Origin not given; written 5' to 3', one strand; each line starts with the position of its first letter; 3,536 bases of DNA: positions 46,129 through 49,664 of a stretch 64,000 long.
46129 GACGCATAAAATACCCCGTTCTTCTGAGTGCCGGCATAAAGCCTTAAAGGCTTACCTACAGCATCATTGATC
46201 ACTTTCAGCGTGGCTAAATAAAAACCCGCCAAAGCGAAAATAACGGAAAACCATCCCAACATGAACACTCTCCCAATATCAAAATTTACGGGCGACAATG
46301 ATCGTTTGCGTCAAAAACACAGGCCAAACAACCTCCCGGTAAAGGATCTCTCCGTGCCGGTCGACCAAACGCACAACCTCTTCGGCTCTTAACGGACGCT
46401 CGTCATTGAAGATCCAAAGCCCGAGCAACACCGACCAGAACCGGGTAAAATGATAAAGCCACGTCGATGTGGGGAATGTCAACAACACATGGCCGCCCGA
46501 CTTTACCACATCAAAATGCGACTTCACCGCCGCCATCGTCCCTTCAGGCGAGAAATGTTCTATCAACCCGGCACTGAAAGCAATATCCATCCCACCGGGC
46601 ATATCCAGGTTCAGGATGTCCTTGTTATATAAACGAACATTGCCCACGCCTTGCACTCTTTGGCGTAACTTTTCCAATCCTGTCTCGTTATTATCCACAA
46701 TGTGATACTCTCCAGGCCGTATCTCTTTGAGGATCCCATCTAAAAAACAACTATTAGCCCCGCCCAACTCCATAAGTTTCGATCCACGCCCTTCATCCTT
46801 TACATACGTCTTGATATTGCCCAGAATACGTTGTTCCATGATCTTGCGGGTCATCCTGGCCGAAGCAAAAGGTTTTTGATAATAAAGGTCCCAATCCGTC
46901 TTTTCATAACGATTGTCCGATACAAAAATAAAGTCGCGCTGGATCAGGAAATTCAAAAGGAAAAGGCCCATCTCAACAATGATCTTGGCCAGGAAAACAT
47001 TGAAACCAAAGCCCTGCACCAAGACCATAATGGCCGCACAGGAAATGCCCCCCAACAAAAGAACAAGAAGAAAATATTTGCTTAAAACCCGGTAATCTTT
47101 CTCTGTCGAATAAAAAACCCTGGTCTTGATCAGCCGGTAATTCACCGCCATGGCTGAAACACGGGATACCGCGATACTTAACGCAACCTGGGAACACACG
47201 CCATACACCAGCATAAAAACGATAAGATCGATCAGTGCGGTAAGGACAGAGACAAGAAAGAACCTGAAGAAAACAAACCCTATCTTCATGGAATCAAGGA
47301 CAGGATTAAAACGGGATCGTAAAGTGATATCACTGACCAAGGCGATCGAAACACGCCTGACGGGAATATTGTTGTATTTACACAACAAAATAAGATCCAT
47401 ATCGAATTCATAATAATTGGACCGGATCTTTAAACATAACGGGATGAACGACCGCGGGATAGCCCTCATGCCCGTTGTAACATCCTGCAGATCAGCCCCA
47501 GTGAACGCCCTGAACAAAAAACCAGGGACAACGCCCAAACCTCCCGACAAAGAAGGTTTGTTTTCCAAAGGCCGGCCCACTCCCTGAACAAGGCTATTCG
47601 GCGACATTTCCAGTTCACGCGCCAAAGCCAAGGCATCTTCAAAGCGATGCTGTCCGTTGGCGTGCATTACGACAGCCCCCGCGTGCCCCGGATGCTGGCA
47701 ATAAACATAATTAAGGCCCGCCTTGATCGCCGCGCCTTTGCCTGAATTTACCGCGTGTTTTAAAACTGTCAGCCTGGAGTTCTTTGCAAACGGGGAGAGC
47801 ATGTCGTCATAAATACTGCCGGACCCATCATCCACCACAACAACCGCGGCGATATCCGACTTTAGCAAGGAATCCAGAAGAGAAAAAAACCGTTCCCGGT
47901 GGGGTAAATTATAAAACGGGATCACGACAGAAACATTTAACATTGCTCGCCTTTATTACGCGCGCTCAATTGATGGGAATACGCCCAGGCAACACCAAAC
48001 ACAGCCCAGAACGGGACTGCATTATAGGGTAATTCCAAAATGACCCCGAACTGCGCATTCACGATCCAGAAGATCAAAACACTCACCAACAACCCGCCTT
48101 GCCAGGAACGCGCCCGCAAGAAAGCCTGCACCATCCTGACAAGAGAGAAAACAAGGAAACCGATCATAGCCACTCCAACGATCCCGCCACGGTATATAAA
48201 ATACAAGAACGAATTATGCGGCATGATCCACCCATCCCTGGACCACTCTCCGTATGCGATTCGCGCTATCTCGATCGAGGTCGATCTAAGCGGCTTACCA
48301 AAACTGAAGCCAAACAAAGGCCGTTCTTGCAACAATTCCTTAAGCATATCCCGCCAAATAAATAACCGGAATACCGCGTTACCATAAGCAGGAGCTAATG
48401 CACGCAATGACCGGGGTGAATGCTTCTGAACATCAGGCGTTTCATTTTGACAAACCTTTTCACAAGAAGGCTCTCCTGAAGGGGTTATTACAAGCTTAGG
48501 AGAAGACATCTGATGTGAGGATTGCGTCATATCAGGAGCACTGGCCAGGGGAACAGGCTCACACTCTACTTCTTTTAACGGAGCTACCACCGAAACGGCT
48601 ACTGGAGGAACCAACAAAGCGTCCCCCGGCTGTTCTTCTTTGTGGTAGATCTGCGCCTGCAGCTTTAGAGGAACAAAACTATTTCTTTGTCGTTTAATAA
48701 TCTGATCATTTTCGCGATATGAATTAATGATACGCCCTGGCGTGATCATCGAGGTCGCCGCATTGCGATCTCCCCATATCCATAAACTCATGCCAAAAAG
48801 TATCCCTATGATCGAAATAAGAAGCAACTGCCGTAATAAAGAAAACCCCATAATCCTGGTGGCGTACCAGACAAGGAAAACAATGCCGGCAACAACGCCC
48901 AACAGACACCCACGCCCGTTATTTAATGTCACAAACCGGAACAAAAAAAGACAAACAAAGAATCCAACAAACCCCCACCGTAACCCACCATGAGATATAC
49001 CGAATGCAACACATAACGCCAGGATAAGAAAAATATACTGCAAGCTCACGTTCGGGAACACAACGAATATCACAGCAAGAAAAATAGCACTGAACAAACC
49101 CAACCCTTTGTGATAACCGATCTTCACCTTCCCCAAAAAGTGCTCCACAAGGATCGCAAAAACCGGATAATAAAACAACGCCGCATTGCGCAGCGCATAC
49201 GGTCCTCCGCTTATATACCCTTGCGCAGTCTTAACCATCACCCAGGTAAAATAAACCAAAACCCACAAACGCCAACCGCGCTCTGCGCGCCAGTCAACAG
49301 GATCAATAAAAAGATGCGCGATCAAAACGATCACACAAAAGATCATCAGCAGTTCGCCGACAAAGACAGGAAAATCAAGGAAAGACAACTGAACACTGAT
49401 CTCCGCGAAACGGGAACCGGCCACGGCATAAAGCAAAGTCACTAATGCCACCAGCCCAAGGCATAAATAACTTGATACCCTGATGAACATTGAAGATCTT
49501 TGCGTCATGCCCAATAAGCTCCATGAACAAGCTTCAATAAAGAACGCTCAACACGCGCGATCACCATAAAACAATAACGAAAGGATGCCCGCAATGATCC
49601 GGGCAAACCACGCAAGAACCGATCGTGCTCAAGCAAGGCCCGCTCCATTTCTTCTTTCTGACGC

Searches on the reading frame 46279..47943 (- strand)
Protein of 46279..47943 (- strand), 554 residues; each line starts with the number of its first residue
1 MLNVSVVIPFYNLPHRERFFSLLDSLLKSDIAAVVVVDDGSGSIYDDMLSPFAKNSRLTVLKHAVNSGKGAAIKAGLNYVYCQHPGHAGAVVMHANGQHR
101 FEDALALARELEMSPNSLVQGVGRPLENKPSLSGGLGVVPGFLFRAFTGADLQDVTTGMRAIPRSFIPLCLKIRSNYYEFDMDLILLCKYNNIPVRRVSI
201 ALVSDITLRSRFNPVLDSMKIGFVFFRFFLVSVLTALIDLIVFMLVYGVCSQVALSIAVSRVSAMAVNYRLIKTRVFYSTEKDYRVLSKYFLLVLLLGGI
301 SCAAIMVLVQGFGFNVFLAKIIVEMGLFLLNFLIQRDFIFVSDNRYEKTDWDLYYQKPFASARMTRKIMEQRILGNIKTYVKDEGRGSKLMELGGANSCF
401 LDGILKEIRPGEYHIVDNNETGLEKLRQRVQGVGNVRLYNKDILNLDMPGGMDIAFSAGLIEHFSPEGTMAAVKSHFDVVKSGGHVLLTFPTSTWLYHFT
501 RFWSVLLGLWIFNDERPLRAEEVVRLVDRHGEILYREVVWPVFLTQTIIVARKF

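Call 76: search_protein_families(library=pfam, proteins=[window:46279-47943:-], max_evalue=0.00001)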
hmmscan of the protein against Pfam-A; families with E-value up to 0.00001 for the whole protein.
window:46279-47943:- (554 aa): 3 families
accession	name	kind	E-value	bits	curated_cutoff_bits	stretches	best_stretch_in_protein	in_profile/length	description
PF04138.20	GtrA_DPMS_TM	-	3.2e-11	43.9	26.1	1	227-340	1-117/117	GtrA/DPMS, transmembrane domain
PF00535.33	Glycos_transf_2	-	1.3e-08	35.4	23.3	1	5-121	1-113/168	Glycosyl transferase family 2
PF13649.12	Methyltransf_25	-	1.9e-07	32.1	27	1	400-484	11-97/97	Methyltransferase domain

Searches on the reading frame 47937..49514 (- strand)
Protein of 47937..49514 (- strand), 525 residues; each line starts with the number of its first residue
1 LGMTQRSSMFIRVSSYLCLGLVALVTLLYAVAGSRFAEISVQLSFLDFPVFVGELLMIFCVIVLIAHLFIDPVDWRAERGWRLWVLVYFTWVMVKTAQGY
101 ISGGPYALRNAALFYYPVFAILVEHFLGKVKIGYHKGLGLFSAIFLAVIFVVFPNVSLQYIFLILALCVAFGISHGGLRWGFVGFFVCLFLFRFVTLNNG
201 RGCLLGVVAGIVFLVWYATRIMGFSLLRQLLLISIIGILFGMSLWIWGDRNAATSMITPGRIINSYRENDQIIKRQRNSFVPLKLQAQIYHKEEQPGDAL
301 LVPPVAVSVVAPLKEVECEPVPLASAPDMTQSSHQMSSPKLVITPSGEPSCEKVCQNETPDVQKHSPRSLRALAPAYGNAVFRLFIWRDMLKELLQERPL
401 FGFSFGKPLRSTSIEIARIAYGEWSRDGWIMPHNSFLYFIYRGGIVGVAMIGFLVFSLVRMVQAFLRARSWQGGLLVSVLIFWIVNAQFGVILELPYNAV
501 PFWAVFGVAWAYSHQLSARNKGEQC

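Call 76: search_protein_families(library=pfam, proteins=[window:47937-49514:-], max_evalue=0.00001)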
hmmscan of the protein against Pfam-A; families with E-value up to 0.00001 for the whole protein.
window:47937-49514:- (525 aa): 1 family
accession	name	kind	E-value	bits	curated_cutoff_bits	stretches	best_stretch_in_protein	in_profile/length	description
PF04932.20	Wzy_C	-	7.6e-07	29.5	31.7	1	378-451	79-148/149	O-Antigen ligase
